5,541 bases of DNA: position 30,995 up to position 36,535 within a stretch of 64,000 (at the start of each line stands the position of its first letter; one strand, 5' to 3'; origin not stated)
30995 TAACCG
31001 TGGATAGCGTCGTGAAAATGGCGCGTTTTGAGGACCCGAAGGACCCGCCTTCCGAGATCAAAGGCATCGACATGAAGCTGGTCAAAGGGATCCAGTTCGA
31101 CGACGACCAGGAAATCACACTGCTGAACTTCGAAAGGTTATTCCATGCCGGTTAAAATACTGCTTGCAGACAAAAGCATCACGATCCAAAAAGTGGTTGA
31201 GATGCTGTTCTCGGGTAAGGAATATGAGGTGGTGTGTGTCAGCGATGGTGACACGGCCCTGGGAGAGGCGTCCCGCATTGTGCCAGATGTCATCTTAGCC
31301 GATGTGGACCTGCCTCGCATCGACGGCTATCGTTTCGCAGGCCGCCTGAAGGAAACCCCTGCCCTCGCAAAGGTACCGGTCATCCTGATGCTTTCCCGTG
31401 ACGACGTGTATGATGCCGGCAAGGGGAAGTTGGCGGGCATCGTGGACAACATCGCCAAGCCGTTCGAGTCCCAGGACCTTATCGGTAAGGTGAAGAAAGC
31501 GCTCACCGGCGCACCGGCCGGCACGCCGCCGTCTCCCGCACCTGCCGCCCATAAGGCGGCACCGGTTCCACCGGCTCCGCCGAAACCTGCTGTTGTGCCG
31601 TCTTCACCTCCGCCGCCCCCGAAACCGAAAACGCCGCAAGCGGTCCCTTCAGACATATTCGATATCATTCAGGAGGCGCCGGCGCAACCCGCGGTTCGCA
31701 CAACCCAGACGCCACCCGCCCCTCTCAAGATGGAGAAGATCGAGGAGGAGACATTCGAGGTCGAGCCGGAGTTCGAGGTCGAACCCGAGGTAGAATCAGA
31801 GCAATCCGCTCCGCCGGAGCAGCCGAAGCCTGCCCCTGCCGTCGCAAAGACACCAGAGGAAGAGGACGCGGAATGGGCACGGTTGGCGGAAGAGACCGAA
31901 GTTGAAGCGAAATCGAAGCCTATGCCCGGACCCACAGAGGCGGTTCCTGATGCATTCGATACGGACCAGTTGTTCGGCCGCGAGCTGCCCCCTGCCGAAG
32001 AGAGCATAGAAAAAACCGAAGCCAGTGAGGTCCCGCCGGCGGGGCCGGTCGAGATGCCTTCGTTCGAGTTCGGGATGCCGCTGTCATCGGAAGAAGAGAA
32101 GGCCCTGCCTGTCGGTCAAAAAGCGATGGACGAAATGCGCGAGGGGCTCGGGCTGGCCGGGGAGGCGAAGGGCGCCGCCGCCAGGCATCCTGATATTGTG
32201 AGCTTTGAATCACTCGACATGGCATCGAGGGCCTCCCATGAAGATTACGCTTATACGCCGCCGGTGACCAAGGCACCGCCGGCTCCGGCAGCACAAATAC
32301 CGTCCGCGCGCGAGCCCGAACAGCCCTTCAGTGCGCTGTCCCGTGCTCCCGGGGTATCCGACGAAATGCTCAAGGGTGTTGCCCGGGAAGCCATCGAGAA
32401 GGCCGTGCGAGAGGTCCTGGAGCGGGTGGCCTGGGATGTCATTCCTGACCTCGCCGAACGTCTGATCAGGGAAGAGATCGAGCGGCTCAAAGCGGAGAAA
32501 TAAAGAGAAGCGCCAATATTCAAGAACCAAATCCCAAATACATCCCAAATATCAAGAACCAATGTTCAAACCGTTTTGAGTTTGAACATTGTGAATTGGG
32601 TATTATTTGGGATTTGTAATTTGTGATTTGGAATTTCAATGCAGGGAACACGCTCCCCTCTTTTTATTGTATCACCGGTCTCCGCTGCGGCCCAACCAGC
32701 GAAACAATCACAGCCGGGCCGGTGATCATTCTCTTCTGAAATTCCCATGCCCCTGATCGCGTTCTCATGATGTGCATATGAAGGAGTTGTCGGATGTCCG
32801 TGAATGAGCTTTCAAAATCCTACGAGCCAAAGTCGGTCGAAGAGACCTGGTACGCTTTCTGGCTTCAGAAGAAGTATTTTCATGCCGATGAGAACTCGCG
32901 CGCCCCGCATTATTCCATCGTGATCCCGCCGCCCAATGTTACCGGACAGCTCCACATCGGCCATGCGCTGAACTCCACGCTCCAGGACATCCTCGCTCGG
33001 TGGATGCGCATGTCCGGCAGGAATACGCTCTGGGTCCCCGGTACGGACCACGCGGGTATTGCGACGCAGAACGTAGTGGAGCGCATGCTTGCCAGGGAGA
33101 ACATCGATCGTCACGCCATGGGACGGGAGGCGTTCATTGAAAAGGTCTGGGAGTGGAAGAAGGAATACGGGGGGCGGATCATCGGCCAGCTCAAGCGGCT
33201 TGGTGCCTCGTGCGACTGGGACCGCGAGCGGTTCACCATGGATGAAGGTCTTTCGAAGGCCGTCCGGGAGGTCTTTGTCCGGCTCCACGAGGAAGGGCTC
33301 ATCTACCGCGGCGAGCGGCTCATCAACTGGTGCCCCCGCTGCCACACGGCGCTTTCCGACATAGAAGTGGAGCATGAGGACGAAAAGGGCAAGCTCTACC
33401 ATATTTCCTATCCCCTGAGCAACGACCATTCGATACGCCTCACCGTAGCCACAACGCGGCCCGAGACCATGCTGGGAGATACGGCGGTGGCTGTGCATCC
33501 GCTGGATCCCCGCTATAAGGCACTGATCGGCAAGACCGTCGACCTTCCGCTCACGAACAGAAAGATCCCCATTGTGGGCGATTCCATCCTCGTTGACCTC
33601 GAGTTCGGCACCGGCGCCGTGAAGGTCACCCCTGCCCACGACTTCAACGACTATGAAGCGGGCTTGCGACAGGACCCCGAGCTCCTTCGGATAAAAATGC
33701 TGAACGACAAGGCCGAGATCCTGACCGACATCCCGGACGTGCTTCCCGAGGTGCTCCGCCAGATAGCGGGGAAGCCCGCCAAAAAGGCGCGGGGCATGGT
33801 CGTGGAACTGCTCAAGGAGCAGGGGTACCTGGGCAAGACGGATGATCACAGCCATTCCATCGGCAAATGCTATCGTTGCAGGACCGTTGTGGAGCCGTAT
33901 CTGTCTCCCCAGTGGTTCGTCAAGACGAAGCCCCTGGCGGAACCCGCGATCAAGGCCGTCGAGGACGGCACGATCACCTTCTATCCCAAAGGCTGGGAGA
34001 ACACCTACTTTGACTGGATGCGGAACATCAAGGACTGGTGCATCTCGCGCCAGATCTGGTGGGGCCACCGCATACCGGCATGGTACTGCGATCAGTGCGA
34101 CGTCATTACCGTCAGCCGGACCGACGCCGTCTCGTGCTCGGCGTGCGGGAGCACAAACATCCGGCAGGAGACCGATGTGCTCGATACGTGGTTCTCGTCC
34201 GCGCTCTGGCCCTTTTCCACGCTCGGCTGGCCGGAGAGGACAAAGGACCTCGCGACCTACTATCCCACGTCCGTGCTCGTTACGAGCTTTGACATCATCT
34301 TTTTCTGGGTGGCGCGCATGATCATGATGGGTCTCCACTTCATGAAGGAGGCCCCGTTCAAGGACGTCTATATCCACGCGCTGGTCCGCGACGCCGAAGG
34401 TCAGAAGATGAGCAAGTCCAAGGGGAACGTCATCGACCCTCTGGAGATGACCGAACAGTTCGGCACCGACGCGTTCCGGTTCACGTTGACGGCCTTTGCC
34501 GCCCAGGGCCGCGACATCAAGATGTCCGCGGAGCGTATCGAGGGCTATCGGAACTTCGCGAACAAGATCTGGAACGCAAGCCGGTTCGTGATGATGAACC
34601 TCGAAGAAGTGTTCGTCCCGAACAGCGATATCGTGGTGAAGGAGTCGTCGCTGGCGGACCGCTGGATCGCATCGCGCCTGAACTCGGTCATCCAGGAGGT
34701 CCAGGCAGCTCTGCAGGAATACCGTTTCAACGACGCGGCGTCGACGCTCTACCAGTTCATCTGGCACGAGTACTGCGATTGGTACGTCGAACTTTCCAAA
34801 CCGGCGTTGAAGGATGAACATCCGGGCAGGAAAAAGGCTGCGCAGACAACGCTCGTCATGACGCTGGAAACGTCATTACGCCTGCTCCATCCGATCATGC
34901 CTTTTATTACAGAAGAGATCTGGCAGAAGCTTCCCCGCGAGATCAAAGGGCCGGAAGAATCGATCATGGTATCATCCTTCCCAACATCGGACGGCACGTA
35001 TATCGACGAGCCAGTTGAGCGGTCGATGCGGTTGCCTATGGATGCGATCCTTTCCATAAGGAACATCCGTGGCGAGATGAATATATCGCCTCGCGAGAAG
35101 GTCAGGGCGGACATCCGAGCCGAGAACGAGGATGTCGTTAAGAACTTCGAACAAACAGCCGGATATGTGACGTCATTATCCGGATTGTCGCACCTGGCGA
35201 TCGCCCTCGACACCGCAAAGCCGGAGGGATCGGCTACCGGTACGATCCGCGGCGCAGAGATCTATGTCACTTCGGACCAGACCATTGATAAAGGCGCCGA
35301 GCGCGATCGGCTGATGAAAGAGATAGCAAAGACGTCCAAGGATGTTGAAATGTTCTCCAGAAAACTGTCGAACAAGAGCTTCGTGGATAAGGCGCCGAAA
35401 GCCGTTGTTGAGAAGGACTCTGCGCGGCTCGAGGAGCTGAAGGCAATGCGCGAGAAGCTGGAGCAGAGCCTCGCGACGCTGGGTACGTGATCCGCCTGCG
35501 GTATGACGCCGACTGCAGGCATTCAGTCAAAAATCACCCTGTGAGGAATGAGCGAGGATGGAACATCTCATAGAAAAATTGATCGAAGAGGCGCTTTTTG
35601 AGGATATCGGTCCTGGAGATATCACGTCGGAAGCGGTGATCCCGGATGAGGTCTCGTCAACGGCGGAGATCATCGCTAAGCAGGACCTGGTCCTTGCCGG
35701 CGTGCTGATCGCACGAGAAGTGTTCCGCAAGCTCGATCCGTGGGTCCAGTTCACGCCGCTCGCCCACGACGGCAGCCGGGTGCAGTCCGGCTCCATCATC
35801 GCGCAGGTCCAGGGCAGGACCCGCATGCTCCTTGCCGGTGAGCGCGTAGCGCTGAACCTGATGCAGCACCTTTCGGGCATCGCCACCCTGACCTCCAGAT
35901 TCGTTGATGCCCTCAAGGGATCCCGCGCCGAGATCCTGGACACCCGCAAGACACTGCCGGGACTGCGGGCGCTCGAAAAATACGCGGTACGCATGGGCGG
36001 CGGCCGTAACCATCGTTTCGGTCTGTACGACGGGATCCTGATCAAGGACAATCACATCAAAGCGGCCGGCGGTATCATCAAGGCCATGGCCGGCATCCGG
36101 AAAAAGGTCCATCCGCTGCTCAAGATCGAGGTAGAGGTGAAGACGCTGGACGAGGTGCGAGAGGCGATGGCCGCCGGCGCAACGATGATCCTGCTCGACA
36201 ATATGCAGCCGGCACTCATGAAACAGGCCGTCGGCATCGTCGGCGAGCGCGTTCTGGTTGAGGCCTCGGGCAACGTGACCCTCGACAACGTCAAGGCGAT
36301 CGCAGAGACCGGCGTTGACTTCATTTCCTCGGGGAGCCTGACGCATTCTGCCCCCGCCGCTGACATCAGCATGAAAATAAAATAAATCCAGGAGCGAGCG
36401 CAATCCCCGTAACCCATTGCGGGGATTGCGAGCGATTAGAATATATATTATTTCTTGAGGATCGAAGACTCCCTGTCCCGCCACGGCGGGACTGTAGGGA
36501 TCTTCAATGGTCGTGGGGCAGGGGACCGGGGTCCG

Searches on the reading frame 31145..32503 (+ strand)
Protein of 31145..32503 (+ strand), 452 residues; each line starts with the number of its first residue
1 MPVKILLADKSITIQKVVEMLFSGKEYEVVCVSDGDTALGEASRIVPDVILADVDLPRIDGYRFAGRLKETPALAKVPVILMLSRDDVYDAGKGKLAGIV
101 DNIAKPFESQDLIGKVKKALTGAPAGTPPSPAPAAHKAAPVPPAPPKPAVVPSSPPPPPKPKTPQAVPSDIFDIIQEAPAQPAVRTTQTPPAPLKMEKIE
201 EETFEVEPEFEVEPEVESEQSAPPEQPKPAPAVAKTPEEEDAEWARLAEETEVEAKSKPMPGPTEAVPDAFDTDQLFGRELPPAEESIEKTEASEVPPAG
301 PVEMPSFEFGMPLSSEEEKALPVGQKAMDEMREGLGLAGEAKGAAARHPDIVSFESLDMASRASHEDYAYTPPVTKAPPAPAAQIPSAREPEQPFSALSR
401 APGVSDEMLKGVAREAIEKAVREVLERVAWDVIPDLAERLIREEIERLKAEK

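Call 81: search_protein_families(library=pfam, proteins=[window:31145-32503:+], max_evalue=0.00001)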
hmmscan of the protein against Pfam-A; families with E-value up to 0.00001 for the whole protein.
window:31145-32503:+ (452 aa): 1 family
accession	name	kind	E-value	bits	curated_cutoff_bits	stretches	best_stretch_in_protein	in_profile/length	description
PF00072.30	Response_reg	-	9.1e-17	61.7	30.2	1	5-116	1-110/111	Response regulator receiver domain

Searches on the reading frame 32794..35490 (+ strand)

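Call 81: search_protein_families(library=pfam, proteins=[window:32794-35490:+], max_evalue=0.00001)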
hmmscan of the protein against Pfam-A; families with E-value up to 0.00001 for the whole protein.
window:32794-35490:+ (898 aa): 5 families
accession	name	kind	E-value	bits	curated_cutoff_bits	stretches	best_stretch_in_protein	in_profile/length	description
PF00133.28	tRNA-synt_1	-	3.2e-152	507.5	22.7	1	19-578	2-414/414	tRNA synthetases class I (I, L, M and V)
PF08264.19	Anticodon_1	-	8.9e-47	159.1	25.1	1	622-772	1-146/148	Anticodon-binding domain of tRNA ligase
PF09334.17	tRNA-synt_1g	-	2.8e-23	82.7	20.1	2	47-194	8-137/391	tRNA synthetases class I (M)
PF10458.14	Val_tRNA-synt_C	-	1.3e-17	64.2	25.9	1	835-897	4-66/66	Valyl tRNA synthetase tRNA binding arm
PF13603.12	tRNA-synt_1_2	-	3.1e-06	27.2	25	0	246-288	86-127/185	Leucyl-tRNA synthetase, editing domain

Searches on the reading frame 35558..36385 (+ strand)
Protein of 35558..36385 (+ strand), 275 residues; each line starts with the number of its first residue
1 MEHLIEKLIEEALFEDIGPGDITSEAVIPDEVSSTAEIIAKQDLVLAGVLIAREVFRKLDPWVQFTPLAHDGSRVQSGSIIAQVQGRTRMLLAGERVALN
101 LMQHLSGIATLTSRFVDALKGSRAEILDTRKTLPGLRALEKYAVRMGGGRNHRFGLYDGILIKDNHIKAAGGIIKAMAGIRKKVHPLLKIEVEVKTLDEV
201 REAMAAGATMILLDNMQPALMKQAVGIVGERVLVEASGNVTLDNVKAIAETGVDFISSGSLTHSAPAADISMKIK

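Call 81: search_protein_families(library=pfam, proteins=[window:35558-36385:+], max_evalue=0.00001)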
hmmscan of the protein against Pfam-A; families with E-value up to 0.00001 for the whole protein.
window:35558-36385:+ (275 aa): 2 families
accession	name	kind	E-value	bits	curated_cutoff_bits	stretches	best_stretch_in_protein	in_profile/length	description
PF01729.25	QRPTase_C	-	4.7e-63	212.4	23.1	1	108-273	1-169/169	Quinolinate phosphoribosyl transferase, C-terminal domain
PF02749.22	QRPTase_N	-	6.7e-21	74.7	27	1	21-106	1-82/82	Quinolinate phosphoribosyl transferase, N-terminal domain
